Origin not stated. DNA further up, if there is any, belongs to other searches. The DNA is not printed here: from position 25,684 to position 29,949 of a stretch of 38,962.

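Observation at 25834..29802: Pls-type membrane NRPS: a predicted template-independent homopoly(amino acid) synthetase in an unusual genomic background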

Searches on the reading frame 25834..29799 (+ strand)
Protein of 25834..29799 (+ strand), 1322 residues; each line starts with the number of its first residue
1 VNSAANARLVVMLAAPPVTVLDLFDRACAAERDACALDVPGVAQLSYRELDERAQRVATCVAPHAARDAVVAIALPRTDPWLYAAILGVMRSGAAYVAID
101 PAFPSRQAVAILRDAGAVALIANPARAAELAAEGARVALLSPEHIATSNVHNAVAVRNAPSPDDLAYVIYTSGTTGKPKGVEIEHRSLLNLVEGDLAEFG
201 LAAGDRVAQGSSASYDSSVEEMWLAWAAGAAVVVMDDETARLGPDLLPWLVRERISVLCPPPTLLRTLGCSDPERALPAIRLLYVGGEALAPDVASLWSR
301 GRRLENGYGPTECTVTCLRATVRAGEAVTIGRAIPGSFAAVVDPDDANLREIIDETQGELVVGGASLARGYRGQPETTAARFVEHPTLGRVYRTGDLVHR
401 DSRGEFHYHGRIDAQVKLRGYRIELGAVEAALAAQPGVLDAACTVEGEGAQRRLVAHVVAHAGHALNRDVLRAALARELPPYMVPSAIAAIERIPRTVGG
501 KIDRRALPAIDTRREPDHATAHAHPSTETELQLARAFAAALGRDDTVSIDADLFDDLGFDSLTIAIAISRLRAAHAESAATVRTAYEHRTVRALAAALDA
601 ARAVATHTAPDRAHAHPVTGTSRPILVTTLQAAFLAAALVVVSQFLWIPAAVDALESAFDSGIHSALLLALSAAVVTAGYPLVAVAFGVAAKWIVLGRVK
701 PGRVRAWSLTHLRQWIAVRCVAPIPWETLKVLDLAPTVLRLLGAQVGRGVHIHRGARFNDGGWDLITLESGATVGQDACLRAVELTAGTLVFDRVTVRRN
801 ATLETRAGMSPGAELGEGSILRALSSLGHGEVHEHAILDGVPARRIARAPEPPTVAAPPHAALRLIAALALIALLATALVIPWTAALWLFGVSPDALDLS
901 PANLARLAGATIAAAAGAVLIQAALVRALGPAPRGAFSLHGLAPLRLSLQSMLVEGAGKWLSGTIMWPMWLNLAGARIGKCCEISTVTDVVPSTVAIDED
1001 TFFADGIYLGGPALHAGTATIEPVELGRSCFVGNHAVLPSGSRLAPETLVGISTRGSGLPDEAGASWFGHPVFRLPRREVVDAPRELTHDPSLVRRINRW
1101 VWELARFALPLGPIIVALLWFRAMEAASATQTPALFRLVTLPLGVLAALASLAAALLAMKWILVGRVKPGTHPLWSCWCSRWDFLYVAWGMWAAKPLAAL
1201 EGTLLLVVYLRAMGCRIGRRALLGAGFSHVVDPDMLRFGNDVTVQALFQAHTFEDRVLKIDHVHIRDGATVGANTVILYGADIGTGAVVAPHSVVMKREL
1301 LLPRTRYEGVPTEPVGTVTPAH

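Call 3: search_protein_families(library=ncbifam, proteins=[window:25834-29799:+], max_evalue=0.01)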
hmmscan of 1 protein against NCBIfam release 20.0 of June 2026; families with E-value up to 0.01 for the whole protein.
window:25834-29799:+ (1322 aa): 121 families (the best 25 are shown)
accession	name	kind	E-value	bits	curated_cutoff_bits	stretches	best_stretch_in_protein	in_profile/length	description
TIGR01733.1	AA-adenyl-dom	subfamily_domain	8.8e-110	367.3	317.4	1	46-442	1-408/409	amino acid adenylation domain-containing protein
TIGR02353.1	NRPS_term_dom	equivalog_domain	3.2e-98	329.9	423.1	1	638-1311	11-694/695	Pls/PosA family non-ribosomal peptide synthetase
NF038078.1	NRPS_MxcG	equivalog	1.2e-94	317.7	2300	1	13-608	451-1051/1442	myxochelin non-ribosomal peptide synthetase MxcG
NF004282.0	PRK05691.1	subfamily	4.4e-86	288.5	4090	1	18-605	1131-1712/4334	non-ribosomal peptide synthase/polyketide synthase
NF047350.1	aureusi_NRPS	equivalog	1.1e-79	267.9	2500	1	19-601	414-978/2373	aureusimine non-ribosomal peptide synthetase AusA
NF041803.1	NRPS_SolG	exception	9.1e-74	248.7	2200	1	24-596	567-1153/1163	solanimycin non-ribosomal peptide synthetase SolG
NF007605.2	PRK10252.1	equivalog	2.5e-66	224.1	2400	1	14-604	450-1047/1292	enterobactin non-ribosomal peptide synthetase EntF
NF003417.0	PRK04813.1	subfamily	2.9e-64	217.4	476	1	31-507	16-499/505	D-alanine--poly(phosphoribitol) ligase subunit DltA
TIGR01734.1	D-ala-DACP-lig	equivalog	9.3e-61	205.9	559.85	1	28-507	10-498/504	D-alanine--poly(phosphoribitol) ligase subunit DltA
TIGR03098.1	ligase_PEP_1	hypoth_equivalog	5.9e-55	186.7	592.35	1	21-507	3-514/517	acyl-CoA ligase (AMP-forming), exosortase A system-associated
NF004837.0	PRK06187.1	subfamily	9.5e-52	175.9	476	1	17-507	7-518/531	long-chain-fatty-acid--CoA ligase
NF005858.0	PRK07787.1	subfamily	4.3e-38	131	575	1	30-507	13-468/471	acyl-CoA synthetase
NF004114.0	PRK05605.1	equivalog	1.1e-37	129.6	766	2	155-507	213-565/575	long-chain-fatty-acid--CoA ligase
NF006181.0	PRK08314.1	subfamily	9e-34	116.6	705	2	153-512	194-555/563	long-chain-fatty-acid--CoA ligase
TIGR02262.1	benz_CoA_lig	subfamily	5.6e-33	114.4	375.25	1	22-506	8-504/508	benzoate-CoA ligase family protein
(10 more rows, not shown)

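Call 4: search_protein_families(library=pfam, proteins=[window:25834-29799:+], max_evalue=0.01)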
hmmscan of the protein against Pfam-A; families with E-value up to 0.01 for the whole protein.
window:25834-29799:+ (1322 aa): 5 families
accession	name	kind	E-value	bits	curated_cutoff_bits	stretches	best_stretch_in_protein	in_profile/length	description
PF00501.34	AMP-binding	-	9.2e-67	225.9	29.9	1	24-371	1-383/384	AMP-binding enzyme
PF00132.30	Hexapep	-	7.1e-12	44.9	27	1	1262-1295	1-34/36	Bacterial transferase hexapeptide (six repeats)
PF13193.12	AMP-binding_C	-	4.5e-10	40.8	24.5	1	428-501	2-76/76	AMP-binding enzyme C-terminal domain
PF00550.31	PP-binding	-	9.6e-10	39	20.8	1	533-598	3-67/67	Phosphopantetheine attachment site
PF14602.12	Hexapep_2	-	0.0086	16.2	27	0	1267-1290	6-27/34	Hexapeptide repeat of succinyl-transferase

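Call 6: search_solved_structures(query=window:25834-29799:+, max_evalue=0.001)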
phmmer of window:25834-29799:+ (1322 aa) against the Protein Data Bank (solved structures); distinct sequences matched with E-value up to 0.001: 190 (the best 60 are shown).
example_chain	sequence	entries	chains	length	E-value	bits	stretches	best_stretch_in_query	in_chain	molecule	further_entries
6mfz_A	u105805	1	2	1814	1.1e-135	457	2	16-574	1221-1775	Linear gramicidin synthase subunit A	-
9be3_A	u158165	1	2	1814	1.7e-135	456.4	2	16-574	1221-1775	Linear gramicidin synthase subunit A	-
9meh_A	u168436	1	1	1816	1.7e-135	456.4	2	16-574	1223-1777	Linear gramicidin synthase subunit A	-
9be4_A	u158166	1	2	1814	6.5e-135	454.5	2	16-574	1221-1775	Linear gramicidin synthase subunit A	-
6mfy_A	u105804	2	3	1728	1.1e-130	440.6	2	23-604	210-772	Linear gramicidin synthase subunit A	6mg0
8xjz_C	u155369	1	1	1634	3e-105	356.2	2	16-508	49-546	Peptide synthetase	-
8www_A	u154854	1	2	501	3.1e-80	273.4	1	24-509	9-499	Carrier domain-containing protein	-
9bfd_A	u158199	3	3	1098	2e-75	257.4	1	20-574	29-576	Tyrocidine synthase 1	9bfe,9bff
6n8e_A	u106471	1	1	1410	5.5e-75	256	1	18-617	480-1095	holo-ObiF1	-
5u89_A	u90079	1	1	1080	2.3e-73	250.6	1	17-600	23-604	Amino acid adenylation domain protein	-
9bfd_B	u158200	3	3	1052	2.5e-71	243.9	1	15-599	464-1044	Tyrocidine synthase 2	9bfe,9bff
4d4g_A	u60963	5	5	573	6.1e-71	242.6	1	33-537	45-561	APNAA1 | APNA A1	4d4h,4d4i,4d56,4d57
8hlk_A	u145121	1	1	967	3.2e-70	240.2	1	42-511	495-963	Microcystin synthetase B (Fragment)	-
6ea3_B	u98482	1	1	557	1.1e-68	235.2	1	19-511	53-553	adenylation domain of Fuscachelin synthetase component H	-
7wew_A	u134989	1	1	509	7.2e-68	232.4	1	16-508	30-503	Epsilon-poly-L-lysine synthase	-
5ja1_A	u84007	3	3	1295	2.6e-58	200.8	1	17-601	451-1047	Enterobactin synthase component F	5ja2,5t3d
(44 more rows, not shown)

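Call 7: find_homologous_proteins(query=window:25834-29799:+, max_evalue=1e-10)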
Query window:25834-29799:+ (1322 aa): 7314 proteins with E <= 1e-10 among 8000 candidates; the best 120 are listed.
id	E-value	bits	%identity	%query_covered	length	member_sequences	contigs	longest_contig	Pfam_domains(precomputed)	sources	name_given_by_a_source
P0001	0.0e+0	2901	100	100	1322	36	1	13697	PF00550.32,PF00132.31,PF00501.35,PF13193.13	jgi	jgi:non-ribosomal peptide synthetase-like protein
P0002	0.0e+0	2435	86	99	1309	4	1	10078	PF00550.32,PF00132.31,PF00501.35,PF13193.13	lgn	-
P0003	0.0e+0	2416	86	99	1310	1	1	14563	PF00550.32,PF00132.31,PF00501.35,PF13193.13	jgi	-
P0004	0.0e+0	2408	85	98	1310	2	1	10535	PF00550.32,PF00132.31,PF00501.35,PF13193.13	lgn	-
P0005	0.0e+0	2405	84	99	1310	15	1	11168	PF00550.32,PF00132.31,PF00501.35,PF13193.13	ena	-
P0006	0.0e+0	2264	80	100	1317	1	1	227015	PF00550.32,PF00132.31,PF00501.35,PF13193.13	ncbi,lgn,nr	ncbi:MAG: amino acid adenylation domain-containing protein [Phycisphaera sp.]|nr:amino acid adenylat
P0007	0.0e+0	2140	75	99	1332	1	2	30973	PF00550.32,PF00132.31,PF00501.35,PF13193.13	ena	-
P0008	0.0e+0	2135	75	100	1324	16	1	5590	PF00550.32,PF00132.31,PF00501.35,PF13193.13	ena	-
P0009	0.0e+0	2123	73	100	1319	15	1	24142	PF00550.32,PF00132.31,PF00501.35,PF13193.13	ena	-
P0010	0.0e+0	2089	73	100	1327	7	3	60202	PF00550.32,PF00132.31,PF00501.35,PF13193.13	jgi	jgi:non-ribosomal peptide synthetase-like protein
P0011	0.0e+0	2086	72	100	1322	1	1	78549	PF00550.32,PF00132.31,PF00501.35,PF13193.13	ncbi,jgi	ncbi:MAG: hypothetical protein RLY21_2685 [Planctomycetota bacterium]|jgi:non-ribosomal peptide synt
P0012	0.0e+0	2073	72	98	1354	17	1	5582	PF00132.31,PF00501.35,PF13193.13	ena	-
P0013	0.0e+0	2066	72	98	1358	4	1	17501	PF00550.32,PF00132.31,PF00501.35,PF13193.13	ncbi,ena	-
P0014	0.0e+0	2055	72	98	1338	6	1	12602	PF00550.32,PF00132.31,PF00501.35,PF13193.13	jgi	jgi:non-ribosomal peptide synthetase-like protein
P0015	0.0e+0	2054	72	98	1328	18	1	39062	PF00550.32,PF00132.31,PF00501.35,PF13193.13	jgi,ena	jgi:non-ribosomal peptide synthetase-like protein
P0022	0.0e+0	1848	67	98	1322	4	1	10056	PF00550.32,PF00132.31,PF00501.35,PF13193.13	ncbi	ncbi:MAG: amino acid adenylation domain-containing protein [Planctomycetota bacterium]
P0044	0.0e+0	1743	62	98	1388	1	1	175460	PF00550.32,PF00132.31,PF00501.35,PF13193.13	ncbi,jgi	jgi:non-ribosomal peptide synthetase-like protein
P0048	0.0e+0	1726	61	98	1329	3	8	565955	PF00550.32,PF00132.31,PF00501.35,PF13193.13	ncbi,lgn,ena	-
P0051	0.0e+0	1673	62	98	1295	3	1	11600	PF00550.32,PF00132.31,PF00501.35,PF13193.13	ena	-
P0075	0.0e+0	1194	48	98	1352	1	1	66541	PF00550.32,PF00132.31,PF00501.35,PF13193.13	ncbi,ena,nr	ncbi:MAG TPA: amino acid adenylation domain-containing protein [Blastocatellia bacterium]|nr:amino a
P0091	0.0e+0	1184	49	98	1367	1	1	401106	PF00550.32,PF00501.35,PF13193.13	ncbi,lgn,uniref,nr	ncbi:non-ribosomal peptide synthetase [Gandjariella thermophila]|uniref:Amino acid adenylation prote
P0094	0.0e+0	1183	47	98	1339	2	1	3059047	PF00550.32,PF00132.31,PF00501.35,PF13193.13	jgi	-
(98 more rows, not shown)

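Call 10: find_encoding_contigs(protein=P0006, flank=6000, max_places=2)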
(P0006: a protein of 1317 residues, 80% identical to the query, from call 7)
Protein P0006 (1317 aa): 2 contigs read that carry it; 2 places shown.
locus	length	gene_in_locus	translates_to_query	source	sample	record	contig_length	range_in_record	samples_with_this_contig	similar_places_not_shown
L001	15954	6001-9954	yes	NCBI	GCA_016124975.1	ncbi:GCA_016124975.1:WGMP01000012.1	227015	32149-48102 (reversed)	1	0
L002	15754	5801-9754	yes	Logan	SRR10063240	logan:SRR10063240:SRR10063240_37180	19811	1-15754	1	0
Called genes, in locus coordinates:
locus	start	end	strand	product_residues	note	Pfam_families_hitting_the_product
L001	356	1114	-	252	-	PF05974:DUF892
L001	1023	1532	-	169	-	PF00011:HSP20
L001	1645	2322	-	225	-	PF04972:BON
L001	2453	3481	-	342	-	PF00582:Usp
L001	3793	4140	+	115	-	-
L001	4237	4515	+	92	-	-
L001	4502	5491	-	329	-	PF06912:DUF1275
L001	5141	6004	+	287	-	PF00856:SET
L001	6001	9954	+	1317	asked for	PF00501:AMP-binding, PF13193:AMP-binding_C, PF00550:PP-binding, PF00132:Hexapep (weak)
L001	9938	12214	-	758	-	PF00403:HMA, PF00122:E1-E2_ATPase, PF00702:Hydrolase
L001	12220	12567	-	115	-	PF00578:AhpC-TSA (faint), PF08534:Redoxin (faint), PF00085:Thioredoxin, PF13098:Thioredoxin_2, PF13905:Thioredoxin_8 (faint)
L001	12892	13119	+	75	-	PF01197:Ribosomal_L31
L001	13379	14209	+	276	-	PF01145:Band_7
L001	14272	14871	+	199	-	PF14237:GYF_2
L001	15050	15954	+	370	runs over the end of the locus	PF03462:PCRF, PF00472:RF-1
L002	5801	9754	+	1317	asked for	PF00501:AMP-binding, PF13193:AMP-binding_C, PF00550:PP-binding, PF00132:Hexapep (weak)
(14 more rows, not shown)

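Call 11: find_encoding_contigs(protein=P0011, flank=6000, max_places=2)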
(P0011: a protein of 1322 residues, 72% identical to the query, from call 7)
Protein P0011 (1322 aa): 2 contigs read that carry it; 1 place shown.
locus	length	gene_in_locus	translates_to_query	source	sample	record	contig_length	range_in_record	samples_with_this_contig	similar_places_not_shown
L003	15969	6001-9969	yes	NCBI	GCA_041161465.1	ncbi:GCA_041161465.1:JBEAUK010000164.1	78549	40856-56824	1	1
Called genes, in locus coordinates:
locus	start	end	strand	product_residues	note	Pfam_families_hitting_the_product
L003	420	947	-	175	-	PF05974:DUF892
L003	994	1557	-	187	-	PF00011:HSP20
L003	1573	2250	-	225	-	PF04972:BON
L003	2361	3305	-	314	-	PF00582:Usp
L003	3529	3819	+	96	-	-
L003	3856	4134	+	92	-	-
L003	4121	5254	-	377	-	PF06912:DUF1275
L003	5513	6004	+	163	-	PF00856:SET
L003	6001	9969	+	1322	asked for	PF00501:AMP-binding, PF13193:AMP-binding_C, PF00550:PP-binding (weak), PF00132:Hexapep (faint)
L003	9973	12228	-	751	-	PF00403:HMA, PF00122:E1-E2_ATPase, PF08282:Hydrolase_3 (faint), PF00702:Hydrolase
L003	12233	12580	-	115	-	PF00085:Thioredoxin, PF13098:Thioredoxin_2, PF13905:Thioredoxin_8 (faint)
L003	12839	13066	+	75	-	PF01197:Ribosomal_L31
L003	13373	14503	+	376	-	PF03462:PCRF, PF00472:RF-1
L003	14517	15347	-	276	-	PF00196:GerE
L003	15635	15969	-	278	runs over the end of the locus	PF13384:HTH_23 (faint), PF00196:GerE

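Call 12: find_encoding_contigs(protein=P0048, flank=6000, max_places=2)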
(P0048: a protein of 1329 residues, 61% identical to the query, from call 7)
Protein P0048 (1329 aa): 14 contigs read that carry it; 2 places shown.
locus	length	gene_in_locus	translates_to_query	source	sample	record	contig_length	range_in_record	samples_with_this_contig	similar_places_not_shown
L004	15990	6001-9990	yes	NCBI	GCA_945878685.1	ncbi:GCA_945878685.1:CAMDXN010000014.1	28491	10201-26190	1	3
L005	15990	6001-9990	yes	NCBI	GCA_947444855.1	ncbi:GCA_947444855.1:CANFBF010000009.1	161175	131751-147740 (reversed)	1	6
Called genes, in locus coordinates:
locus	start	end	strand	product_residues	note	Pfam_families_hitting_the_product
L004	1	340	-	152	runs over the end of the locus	PF00011:HSP20, PF17886:ArsA_HSP20 (weak)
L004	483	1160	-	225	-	PF04972:BON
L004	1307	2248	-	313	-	PF00582:Usp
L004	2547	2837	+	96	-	-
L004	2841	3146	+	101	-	-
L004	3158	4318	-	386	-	PF06912:DUF1275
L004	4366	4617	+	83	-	-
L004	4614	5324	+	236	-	PF08241:Methyltransf_11, PF08242:Methyltransf_12, PF13649:Methyltransf_25 (weak), PF13847:Methyltransf_31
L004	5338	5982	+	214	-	PF00856:SET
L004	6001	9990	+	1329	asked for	PF00501:AMP-binding, PF00132:Hexapep (faint), PF13193:AMP-binding_C, PF00550:PP-binding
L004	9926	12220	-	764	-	PF00403:HMA, PF00122:E1-E2_ATPase, PF00702:Hydrolase, PF08282:Hydrolase_3 (faint)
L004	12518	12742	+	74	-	PF01197:Ribosomal_L31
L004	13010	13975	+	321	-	PF03462:PCRF, PF00472:RF-1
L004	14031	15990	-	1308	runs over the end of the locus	PF02811:PHP, PF07733:DNA_pol3_alpha, PF17657:DNA_pol3_finger, PF14579:HHH_6, PF01336:tRNA_anti-codon (weak)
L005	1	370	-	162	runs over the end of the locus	PF00011:HSP20, PF17886:ArsA_HSP20 (weak)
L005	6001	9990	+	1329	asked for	PF00501:AMP-binding, PF00132:Hexapep (faint), PF13193:AMP-binding_C, PF00550:PP-binding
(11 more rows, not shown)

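Call 13: find_encoding_contigs(protein=P0044, flank=6000, max_places=1)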
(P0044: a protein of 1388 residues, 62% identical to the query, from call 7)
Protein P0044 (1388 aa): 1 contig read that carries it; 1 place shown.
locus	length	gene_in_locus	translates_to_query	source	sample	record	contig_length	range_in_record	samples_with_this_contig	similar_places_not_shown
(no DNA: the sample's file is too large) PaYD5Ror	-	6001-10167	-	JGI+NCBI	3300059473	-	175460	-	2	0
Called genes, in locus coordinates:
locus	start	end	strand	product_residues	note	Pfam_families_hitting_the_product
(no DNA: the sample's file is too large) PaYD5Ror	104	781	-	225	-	PF04972:BON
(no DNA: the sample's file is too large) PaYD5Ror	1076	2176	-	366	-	PF00582:Usp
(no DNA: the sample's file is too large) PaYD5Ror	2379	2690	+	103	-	-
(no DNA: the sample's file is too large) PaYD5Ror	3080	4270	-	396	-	PF06912:DUF1275, PF01740:STAS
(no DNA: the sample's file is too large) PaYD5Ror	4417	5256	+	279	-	PF01209:Ubie_methyltran, PF01135:PCMT (weak), PF13489:Methyltransf_23, PF13847:Methyltransf_31, PF08241:Methyltransf_11, PF08242:Methyltransf_12 (weak), PF13649:Methyltransf_25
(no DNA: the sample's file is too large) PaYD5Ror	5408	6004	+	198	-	PF00856:SET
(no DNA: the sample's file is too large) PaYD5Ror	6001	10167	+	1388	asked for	PF00501:AMP-binding, PF13193:AMP-binding_C, PF00550:PP-binding (weak), PF00132:Hexapep (weak)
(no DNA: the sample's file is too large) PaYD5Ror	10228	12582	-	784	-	PF00403:HMA, PF00122:E1-E2_ATPase, PF08282:Hydrolase_3 (faint), PF00702:Hydrolase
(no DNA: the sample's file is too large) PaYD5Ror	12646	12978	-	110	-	PF00578:AhpC-TSA (weak), PF00085:Thioredoxin, PF13098:Thioredoxin_2, PF13905:Thioredoxin_8 (faint)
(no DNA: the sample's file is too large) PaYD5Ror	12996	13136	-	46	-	-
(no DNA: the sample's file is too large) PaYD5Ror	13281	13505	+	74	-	PF01197:Ribosomal_L31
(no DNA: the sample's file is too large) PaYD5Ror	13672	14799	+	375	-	PF03462:PCRF, PF00472:RF-1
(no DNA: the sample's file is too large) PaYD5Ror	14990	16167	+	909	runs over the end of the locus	PF09471:Peptidase_M64, PF26780:DUF8252 (weak), PF00404:Dockerin_1 (weak)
